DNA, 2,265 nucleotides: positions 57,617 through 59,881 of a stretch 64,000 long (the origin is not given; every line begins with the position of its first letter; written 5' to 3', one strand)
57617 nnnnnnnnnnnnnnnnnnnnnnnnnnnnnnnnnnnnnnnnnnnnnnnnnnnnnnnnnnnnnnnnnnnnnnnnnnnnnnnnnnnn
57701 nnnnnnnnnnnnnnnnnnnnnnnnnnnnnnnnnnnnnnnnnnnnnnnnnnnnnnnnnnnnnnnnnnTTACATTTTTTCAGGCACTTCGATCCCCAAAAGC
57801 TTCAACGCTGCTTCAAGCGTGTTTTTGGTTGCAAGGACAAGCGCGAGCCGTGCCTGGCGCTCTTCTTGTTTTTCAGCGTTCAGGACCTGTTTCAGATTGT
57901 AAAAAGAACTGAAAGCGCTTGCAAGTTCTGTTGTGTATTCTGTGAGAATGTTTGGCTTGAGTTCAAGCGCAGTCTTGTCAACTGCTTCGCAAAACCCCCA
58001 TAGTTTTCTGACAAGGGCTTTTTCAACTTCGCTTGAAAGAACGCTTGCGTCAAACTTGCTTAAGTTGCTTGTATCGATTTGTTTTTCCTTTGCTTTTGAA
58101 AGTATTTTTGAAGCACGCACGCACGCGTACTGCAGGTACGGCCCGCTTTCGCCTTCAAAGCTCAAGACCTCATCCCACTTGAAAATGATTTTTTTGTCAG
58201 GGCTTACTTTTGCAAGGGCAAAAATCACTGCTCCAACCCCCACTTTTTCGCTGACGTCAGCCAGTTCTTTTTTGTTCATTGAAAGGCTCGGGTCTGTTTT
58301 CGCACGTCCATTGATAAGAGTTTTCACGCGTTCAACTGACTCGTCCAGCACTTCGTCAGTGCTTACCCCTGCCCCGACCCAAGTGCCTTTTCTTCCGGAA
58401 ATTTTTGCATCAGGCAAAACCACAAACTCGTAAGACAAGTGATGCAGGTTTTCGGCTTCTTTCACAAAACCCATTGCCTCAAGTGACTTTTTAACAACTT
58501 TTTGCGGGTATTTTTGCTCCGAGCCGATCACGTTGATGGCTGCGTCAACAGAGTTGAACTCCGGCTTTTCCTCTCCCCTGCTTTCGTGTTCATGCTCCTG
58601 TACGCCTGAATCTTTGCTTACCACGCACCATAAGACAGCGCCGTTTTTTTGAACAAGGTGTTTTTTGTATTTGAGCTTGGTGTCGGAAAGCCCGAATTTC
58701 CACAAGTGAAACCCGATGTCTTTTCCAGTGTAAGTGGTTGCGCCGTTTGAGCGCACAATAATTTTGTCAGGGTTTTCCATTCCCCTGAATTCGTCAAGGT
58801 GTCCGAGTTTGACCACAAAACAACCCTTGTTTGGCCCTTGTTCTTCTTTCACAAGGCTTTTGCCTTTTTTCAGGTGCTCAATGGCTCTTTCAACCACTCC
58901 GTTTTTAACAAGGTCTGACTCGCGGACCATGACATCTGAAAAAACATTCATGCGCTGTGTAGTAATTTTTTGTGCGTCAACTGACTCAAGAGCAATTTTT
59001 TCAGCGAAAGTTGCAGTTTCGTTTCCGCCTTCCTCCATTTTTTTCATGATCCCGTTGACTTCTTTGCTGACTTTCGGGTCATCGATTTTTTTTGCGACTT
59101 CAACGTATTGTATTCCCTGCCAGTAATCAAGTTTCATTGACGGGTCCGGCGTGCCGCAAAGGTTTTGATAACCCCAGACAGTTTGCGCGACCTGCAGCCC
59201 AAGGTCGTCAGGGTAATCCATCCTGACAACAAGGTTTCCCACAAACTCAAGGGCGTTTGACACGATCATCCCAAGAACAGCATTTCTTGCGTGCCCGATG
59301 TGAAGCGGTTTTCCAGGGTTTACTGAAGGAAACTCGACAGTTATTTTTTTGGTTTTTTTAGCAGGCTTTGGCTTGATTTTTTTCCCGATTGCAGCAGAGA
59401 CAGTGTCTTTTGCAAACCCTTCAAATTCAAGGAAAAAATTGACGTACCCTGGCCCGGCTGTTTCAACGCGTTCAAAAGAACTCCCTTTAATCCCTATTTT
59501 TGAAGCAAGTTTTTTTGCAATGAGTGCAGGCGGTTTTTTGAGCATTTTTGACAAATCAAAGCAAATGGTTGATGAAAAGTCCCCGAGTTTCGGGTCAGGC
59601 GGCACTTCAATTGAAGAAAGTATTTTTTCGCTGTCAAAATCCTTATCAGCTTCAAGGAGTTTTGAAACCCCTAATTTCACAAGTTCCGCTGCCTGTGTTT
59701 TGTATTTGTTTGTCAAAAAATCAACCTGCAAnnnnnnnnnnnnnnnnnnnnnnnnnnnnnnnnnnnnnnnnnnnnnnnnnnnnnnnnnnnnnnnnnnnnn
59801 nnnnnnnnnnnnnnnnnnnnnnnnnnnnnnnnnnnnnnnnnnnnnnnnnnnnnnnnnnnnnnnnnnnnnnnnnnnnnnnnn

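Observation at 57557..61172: argS embedded in a cluster of four tRNA-Arg isoacceptors; three share a non-canonical D-loop insertion at the same position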

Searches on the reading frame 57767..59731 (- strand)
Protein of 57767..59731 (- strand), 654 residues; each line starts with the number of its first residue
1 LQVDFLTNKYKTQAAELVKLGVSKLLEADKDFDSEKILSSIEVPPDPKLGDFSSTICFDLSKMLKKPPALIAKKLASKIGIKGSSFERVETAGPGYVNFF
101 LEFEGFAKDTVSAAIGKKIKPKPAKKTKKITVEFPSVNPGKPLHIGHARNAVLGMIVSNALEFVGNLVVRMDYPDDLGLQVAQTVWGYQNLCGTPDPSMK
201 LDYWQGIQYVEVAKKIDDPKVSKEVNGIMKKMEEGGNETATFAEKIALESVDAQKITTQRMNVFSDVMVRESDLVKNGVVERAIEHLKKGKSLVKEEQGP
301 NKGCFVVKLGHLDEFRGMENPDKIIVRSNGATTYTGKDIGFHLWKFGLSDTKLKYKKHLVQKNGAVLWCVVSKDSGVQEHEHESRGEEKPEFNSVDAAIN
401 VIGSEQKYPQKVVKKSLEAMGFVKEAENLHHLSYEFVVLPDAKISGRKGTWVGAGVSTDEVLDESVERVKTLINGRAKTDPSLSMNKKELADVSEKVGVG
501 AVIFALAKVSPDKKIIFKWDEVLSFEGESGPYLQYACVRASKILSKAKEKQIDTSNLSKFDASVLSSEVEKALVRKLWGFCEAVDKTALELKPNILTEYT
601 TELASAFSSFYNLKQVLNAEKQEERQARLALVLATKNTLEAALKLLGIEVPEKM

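Call 12: find_related_loci(query=window:57767-59731:-, collection=genome_contigs, flank=6000)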
Query window:57767-59731:- (654 aa) in genome_contigs; peptide patterns used: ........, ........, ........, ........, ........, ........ (x = any residue, [..] = any of these).
142 stretches matched a pattern; 2 encode a relative of the query (tblastn E <= 1e-3); 2 distinct loci.
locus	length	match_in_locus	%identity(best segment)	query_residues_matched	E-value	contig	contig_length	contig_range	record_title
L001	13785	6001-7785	43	22-654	8e-148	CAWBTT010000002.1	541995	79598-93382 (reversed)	MAG: uncultured Candidatus Micrarchaeota archaeon isolate MFD03804.bin.2.25 genome assembly, contig: contig_19071, whole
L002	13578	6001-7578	22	49-654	3e-29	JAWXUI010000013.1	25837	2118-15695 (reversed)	MAG: Mycoplasmatota bacterium isolate FM_45_G121_V NODE_681_length_25838_cov_4.390287, whole genome shotgun sequence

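Call 13: search_protein_families(library=pfam, proteins=[window:57767-59731:-])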
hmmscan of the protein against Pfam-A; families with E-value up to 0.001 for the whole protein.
window:57767-59731:- (654 aa): 3 families
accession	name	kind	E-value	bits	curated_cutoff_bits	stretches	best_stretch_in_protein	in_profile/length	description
PF00750.26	tRNA-synt_1d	-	5.3e-32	111.6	23.3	2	111-340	2-220/349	tRNA synthetases class I (R), catalytic domain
PF05746.21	DALR_1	-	1.7e-30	105.9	22.3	1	533-654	1-117/117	DALR anticodon binding domain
PF03485.21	Arg_tRNA_synt_N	-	1.8e-19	70.6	21.5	1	24-101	13-85/85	Arginyl tRNA synthetase N terminal domain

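Call 15: find_homologous_proteins(query=window:57767-59731:-)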
Query window:57767-59731:- (654 aa): 1099 proteins with E <= 0.001 among 8000 candidates; the best 120 are listed.
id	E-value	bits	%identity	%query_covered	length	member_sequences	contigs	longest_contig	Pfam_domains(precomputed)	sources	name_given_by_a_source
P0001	0.0e+0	1433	100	99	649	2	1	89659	PF05746.22,PF00750.26,PF03485.22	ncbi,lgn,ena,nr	ncbi:MAG: arginine--tRNA ligase [Candidatus Diapherotrites archaeon]|nr:arginine--tRNA ligase [Candi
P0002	5.9e-157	542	45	96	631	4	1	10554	PF05746.22,PF00750.26,PF03485.22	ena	-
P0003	4.0e-149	516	45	95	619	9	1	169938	PF05746.22,PF00750.26,PF03485.22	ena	-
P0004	2.1e-148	514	45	95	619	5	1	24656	PF05746.22,PF00750.26,PF03485.22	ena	-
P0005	9.4e-148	512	43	98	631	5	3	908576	PF05746.22,PF00750.26,PF03485.22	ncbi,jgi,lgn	-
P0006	1.6e-147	511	43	98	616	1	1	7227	PF05746.22,PF00750.26,PF03485.22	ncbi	ncbi:MAG: arginine--tRNA ligase [Candidatus Micrarchaeota archaeon]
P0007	2.4e-147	510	43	95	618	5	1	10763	PF05746.22,PF00750.26,PF03485.22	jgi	-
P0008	2.3e-144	501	44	99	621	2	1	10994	PF05746.22,PF00750.26,PF03485.22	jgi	-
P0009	2.9e-144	500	44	95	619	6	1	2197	PF05746.22,PF00750.26,PF03485.22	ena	-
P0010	6.9e-144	499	42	93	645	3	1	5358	PF05746.22,PF00750.26,PF03485.22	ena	-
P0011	8.6e-144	499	43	99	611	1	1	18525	PF05746.22,PF00750.26,PF03485.22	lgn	-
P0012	4.0e-141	490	44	95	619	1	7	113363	PF05746.22,PF00750.26,PF03485.22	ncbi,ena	-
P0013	9.3e-141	489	44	98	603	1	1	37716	PF05746.22,PF00750.26,PF03485.22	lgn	-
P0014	2.5e-140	487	43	93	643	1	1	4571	PF05746.22,PF00750.26,PF03485.22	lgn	-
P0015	2.8e-140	487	44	95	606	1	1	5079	PF05746.22,PF00750.26,PF03485.22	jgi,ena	-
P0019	1.6e-139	485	43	96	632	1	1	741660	PF05746.22,PF00750.26,PF03485.22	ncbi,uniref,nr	ncbi:arginine--tRNA ligase [Thermococcus sp. CX2]|uniref:arginine--tRNA ligase n=1 Tax=Thermococcus 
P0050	1.0e-133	465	43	95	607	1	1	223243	PF05746.22,PF00750.26,PF03485.22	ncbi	ncbi:MAG: arginine--tRNA ligase [Candidatus Micrarchaeia archaeon]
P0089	2.7e-131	457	41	97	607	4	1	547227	PF05746.22,PF00750.26,PF03485.22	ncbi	ncbi:MAG: arginine--tRNA ligase [Candidatus Anstonellales archaeon]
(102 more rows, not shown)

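Call 18: find_encoding_contigs(protein=P0001, flank=10000, max_places=4)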
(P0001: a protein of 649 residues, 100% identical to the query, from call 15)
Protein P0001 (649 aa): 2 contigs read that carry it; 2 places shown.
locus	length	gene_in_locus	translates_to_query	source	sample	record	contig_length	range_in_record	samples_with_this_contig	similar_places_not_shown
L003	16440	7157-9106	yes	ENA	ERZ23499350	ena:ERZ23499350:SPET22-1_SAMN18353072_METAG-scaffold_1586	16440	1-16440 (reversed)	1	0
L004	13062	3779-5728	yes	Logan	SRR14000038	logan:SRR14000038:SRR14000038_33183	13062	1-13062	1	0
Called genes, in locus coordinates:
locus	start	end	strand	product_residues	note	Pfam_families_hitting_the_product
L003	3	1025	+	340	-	?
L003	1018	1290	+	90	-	-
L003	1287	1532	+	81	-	PF05016:ParE_toxin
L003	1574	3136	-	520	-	PF28494:GlyRS_ins_1 (faint), PF00587:tRNA-synt_2b, PF03129:HGTP_anticodon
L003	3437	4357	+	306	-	PF01798:Nop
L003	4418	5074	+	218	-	PF01269:Fibrillarin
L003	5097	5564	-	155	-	PF06695:Sm_multidrug_ex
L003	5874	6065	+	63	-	-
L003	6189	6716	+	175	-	-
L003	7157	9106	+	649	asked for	PF03485:Arg_tRNA_synt_N, PF00750:tRNA-synt_1d, PF05746:DALR_1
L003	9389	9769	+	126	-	-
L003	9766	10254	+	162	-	PF24694:LNS2_PITM1-3 (weak)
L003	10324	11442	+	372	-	PF00710:Asparaginase, PF17763:Asparaginase_C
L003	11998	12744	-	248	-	PF13353:Fer4_12, PF04055:Radical_SAM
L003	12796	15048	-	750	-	PF02901:PFL-like, PF01228:Gly_radical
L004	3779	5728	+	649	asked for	PF03485:Arg_tRNA_synt_N, PF00750:tRNA-synt_1d, PF05746:DALR_1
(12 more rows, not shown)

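Call 36: find_encoding_contigs(protein=P0003, flank=6000, max_places=2)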
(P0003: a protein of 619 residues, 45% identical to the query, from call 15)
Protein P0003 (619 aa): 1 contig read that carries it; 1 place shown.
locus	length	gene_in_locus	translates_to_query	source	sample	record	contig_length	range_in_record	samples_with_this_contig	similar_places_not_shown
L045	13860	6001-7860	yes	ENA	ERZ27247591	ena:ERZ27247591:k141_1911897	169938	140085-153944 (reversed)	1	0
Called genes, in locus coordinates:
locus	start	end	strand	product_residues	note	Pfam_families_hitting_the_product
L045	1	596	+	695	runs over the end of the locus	PF03030:H_PPase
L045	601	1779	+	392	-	PF07690:MFS_1, PF12832:MFS_1_like (weak), PF13347:MFS_2, PF00083:Sugar_tr, PF05977:MFS_3 (weak), PF03706:LPG_synthase_TM, PF00083:Sugar_tr (weak), PF07690:MFS_1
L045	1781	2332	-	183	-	-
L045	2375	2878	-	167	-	PF00583:Acetyltransf_1, PF13508:Acetyltransf_7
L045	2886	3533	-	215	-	-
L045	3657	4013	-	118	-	-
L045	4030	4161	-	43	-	-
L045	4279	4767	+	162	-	-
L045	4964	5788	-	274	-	-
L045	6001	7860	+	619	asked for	PF03485:Arg_tRNA_synt_N, PF00750:tRNA-synt_1d, PF05746:DALR_1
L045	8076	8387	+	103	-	-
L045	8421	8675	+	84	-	PF03685:UPF0147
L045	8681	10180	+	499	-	PF00149:Metallophos, PF04042:DNA_pol_E_B, PF12850:Metallophos_2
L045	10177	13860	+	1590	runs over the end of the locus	PF03833:PolC_DP2_N, PF24844:PolC_DP2_central, PF24846:PolC_DP2_cat, PF14890:Intein_splicing, PF14528:LAGLIDADG_3, PF24846:PolC_DP2_cat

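Call 37: find_encoding_contigs(protein=P0002, flank=6000, max_places=2)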
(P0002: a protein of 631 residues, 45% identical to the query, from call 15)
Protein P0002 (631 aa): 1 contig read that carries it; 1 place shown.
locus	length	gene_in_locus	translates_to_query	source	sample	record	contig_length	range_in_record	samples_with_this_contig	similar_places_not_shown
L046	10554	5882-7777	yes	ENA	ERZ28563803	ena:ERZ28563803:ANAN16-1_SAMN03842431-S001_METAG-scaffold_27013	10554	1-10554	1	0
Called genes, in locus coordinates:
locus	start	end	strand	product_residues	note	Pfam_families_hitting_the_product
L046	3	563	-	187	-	?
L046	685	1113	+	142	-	-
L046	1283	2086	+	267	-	-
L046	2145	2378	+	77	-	PF02697:VAPB_antitox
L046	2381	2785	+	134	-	PF01850:PIN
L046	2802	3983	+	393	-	PF00108:Thiolase_N, PF00109:ketoacyl-synt (faint), PF02803:Thiolase_C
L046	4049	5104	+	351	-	-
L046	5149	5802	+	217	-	PF01467:CTP_transf_like (faint)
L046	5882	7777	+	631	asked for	PF03485:Arg_tRNA_synt_N, PF00750:tRNA-synt_1d, PF05746:DALR_1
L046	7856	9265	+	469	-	-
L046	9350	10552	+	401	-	?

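Call 38: find_encoding_contigs(protein=P0005, flank=6000, max_places=2)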
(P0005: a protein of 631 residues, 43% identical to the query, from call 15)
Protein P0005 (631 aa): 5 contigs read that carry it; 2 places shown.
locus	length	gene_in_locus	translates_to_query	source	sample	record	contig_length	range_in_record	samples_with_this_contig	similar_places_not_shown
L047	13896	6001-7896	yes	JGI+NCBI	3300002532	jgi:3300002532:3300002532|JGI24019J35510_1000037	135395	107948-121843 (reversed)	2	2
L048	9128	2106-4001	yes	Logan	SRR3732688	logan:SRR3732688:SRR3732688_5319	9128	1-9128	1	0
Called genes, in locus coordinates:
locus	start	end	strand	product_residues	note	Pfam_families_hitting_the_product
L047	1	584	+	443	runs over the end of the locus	PF19238:Radical_SAM_2 (faint), PF04055:Radical_SAM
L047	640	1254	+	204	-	-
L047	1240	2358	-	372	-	PF02350:Epimerase_2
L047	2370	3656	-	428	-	PF02737:3HCDH_N (faint), PF02826:2-Hacid_dh_C (faint), PF03446:NAD_binding_2 (weak), PF03721:UDPG_MGDP_dh_N, PF00984:UDPG_MGDP_dh, PF03720:UDPG_MGDP_dh_C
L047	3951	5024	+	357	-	PF04007:DUF354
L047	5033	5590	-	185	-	PF01944:SpoIIM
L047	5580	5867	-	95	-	PF10437:Lip_prot_lig_C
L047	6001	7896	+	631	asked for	PF03485:Arg_tRNA_synt_N, PF00750:tRNA-synt_1d, PF05746:DALR_1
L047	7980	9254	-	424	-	PF01385:OrfB_IS605, PF07282:Cas12f1-like_TNB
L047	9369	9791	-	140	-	-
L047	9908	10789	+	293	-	PF00701:DHDPS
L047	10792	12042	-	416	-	PF03463:eRF1_1, PF18854:baeRF_family10, PF03464:eRF1_2, PF18859:acVLRF1, PF03465:eRF1_3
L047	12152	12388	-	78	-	-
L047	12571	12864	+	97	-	PF03819:MazG, PF12643:MazG-like (weak)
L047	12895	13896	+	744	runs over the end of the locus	PF13231:PMT_2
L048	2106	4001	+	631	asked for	PF03485:Arg_tRNA_synt_N, PF00750:tRNA-synt_1d, PF05746:DALR_1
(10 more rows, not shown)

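Call 44: find_encoding_contigs(protein=P0004, flank=5000, max_places=1)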
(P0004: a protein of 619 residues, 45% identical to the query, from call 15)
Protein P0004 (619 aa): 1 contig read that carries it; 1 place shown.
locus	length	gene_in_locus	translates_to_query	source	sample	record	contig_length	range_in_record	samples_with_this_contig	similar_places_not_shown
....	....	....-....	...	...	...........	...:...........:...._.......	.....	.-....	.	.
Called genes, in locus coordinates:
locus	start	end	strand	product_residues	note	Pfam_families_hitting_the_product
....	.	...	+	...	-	?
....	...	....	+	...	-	-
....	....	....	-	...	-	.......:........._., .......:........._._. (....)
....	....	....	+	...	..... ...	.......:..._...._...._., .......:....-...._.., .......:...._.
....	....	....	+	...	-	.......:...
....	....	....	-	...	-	-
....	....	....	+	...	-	-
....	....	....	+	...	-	-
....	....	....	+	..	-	-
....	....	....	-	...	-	-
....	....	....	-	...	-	-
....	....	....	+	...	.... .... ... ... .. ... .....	-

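Call 45: find_encoding_contigs(protein=P0012, flank=5000, max_places=1)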
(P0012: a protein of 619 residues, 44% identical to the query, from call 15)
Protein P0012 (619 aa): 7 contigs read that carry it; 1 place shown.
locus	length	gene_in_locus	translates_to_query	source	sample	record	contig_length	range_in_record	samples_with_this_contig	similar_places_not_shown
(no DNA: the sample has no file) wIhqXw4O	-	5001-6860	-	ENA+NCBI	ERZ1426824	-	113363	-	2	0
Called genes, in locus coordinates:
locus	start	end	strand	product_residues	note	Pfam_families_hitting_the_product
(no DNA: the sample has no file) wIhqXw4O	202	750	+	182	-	-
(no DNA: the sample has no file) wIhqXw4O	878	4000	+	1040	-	PF07648:Kazal_2, PF00050:Kazal_1 (weak), PF07648:Kazal_2 (weak), PF00050:Kazal_1 (weak), PF07648:Kazal_2 (weak)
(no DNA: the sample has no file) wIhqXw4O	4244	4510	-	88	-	-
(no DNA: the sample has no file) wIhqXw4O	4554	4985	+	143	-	-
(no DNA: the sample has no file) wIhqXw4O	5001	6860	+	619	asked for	PF03485:Arg_tRNA_synt_N, PF00750:tRNA-synt_1d, PF05746:DALR_1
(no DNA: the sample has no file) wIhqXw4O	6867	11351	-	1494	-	PF05048:NosD, PF13229:Beta_helix, PF05048:NosD, PF13229:Beta_helix, PF05048:NosD, PF13229:Beta_helix, PF05048:NosD, PF13229:Beta_helix, +4 more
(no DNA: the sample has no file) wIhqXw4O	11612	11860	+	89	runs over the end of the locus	PF03685:UPF0147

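Call 46: find_encoding_contigs(protein=P0007, flank=5000, max_places=1)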
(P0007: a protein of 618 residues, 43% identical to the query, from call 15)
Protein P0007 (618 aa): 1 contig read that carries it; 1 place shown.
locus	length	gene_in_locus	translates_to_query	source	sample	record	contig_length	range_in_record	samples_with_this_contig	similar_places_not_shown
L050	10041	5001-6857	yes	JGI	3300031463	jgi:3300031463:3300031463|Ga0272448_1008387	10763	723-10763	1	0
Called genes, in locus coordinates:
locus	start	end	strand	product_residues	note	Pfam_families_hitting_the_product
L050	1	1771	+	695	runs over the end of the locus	PF03030:H_PPase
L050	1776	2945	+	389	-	PF07690:MFS_1, PF12832:MFS_1_like (faint), PF13347:MFS_2, PF00083:Sugar_tr, PF03706:LPG_synthase_TM, PF07690:MFS_1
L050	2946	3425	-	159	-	PF00583:Acetyltransf_1, PF13673:Acetyltransf_10 (weak), PF13527:Acetyltransf_9 (faint), PF13508:Acetyltransf_7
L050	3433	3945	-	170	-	-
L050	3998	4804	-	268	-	-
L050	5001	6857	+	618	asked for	PF03485:Arg_tRNA_synt_N, PF00750:tRNA-synt_1d, PF05746:DALR_1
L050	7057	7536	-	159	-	-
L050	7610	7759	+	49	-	-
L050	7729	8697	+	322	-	PF01555:N6_N4_Mtase, PF08241:Methyltransf_11 (faint), PF01170:UPF0020 (faint), PF13649:Methyltransf_25 (faint), PF01555:N6_N4_Mtase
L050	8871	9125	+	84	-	PF03685:UPF0147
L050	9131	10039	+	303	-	?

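Call 47: find_encoding_contigs(protein=P0008, flank=5000, max_places=1)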
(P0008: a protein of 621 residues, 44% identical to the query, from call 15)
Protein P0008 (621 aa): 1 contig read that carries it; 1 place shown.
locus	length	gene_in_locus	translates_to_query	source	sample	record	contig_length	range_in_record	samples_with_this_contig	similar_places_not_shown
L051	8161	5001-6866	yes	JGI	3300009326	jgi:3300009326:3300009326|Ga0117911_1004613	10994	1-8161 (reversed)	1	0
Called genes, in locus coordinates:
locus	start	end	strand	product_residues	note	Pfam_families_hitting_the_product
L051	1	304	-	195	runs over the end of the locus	-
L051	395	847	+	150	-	-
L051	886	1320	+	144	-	-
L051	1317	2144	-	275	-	PF00482:T2SSF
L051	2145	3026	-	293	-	PF00482:T2SSF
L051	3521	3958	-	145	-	-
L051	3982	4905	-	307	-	PF01916:DS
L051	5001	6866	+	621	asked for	PF03485:Arg_tRNA_synt_N, PF00750:tRNA-synt_1d, PF05746:DALR_1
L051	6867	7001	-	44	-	PF07927:HicA_toxin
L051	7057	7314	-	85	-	PF15919:HicB_lk_antitox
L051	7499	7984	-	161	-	-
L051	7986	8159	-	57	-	?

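Call 72: find_encoding_contigs(protein=P0050, flank=6000, max_places=1)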
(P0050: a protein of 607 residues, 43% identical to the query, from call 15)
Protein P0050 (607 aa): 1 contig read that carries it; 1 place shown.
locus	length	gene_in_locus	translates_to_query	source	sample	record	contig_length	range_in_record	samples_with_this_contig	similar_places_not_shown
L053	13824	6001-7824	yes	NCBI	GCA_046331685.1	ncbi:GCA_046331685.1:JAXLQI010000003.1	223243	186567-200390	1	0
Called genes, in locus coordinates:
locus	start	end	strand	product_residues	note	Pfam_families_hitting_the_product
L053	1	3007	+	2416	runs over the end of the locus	PF13229:Beta_helix, PF05048:NosD, PF13229:Beta_helix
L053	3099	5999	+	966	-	PF18072:FGAR-AT_linker, PF00586:AIRS, PF02769:AIRS_C, PF00586:AIRS (weak), PF02769:AIRS_C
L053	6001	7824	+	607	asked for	PF03485:Arg_tRNA_synt_N, PF00750:tRNA-synt_1d, PF05746:DALR_1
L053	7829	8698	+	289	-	PF00561:Abhydrolase_1, PF12146:Hydrolase_4, PF12697:Abhydrolase_6, PF08538:DUF1749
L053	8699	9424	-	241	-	PF01163:RIO1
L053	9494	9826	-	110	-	PF01176:eIF-1a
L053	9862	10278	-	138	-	PF01873:eIF-5_eIF-2B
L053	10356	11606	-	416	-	PF05221:AdoHcyase, PF02826:2-Hacid_dh_C, PF00670:AdoHcyase_NAD, PF07991:KARI_N (weak)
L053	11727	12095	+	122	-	PF03551:PadR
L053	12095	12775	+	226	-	PF00005:ABC_tran, PF02463:SMC_N (faint), PF13304:AAA_21 (faint)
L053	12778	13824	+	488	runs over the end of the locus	PF07705:CARDB (faint), PF10633:NPCBM_assoc (faint)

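Call 73: find_encoding_contigs(protein=P0089, flank=6000, max_places=1)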
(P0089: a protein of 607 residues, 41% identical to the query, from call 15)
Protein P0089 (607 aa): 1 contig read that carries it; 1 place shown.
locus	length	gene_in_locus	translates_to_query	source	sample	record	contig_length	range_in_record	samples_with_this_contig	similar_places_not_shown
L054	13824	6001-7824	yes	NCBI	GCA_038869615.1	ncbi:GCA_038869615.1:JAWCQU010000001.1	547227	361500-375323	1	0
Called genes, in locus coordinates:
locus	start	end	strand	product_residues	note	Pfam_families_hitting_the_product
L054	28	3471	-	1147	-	PF03833:PolC_DP2_N, PF24844:PolC_DP2_central, PF24846:PolC_DP2_cat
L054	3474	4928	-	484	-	PF00149:Metallophos, PF12850:Metallophos_2 (faint)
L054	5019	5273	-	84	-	PF03685:UPF0147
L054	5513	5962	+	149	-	-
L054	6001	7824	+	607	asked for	PF03485:Arg_tRNA_synt_N, PF00750:tRNA-synt_1d, PF05746:DALR_1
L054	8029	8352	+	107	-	PF07885:Ion_trans_2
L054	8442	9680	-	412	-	PF03952:Enolase_N, PF00113:Enolase_C, PF13378:MR_MLE_C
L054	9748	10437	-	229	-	-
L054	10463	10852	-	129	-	-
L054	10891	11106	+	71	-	PF02597:ThiS (weak)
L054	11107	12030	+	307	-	PF01171:ATP_bind_3, PF03054:tRNA_Me_trans (weak)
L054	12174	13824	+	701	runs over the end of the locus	PF14551:MCM_N (faint), PF17207:MCM_OB, PF00493:MCM, PF07728:AAA_5 (weak), PF01078:Mg_chelatase (weak), PF17855:MCM_lid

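Call 74: find_encoding_contigs(protein=P0019, flank=6000, max_places=1)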
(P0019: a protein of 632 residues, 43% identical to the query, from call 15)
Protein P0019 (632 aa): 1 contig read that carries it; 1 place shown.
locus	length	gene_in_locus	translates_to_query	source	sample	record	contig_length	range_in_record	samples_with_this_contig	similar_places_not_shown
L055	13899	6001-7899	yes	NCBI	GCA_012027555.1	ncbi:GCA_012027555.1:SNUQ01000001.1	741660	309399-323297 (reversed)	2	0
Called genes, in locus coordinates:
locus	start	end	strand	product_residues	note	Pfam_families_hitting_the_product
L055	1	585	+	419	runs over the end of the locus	PF19238:Radical_SAM_2 (faint), PF04055:Radical_SAM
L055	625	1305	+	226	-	-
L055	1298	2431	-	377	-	PF02350:Epimerase_2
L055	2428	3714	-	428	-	PF02737:3HCDH_N (faint), PF03446:NAD_binding_2 (weak), PF03721:UDPG_MGDP_dh_N, PF00984:UDPG_MGDP_dh, PF03720:UDPG_MGDP_dh_C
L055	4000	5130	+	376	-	PF04007:DUF354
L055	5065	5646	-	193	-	PF01944:SpoIIM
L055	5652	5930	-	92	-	PF10437:Lip_prot_lig_C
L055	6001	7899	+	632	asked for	PF03485:Arg_tRNA_synt_N, PF00750:tRNA-synt_1d, PF05746:DALR_1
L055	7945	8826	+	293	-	PF00701:DHDPS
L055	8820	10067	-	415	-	PF03463:eRF1_1, PF18854:baeRF_family10, PF03464:eRF1_2, PF18859:acVLRF1, PF03465:eRF1_3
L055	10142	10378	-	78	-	PF07441:BofA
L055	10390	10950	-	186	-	PF12717:Cnd1 (faint), PF13646:HEAT_2 (faint), PF13513:HEAT_EZ (faint)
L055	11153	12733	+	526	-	PF09852:DUF2079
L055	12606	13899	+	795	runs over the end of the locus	PF13231:PMT_2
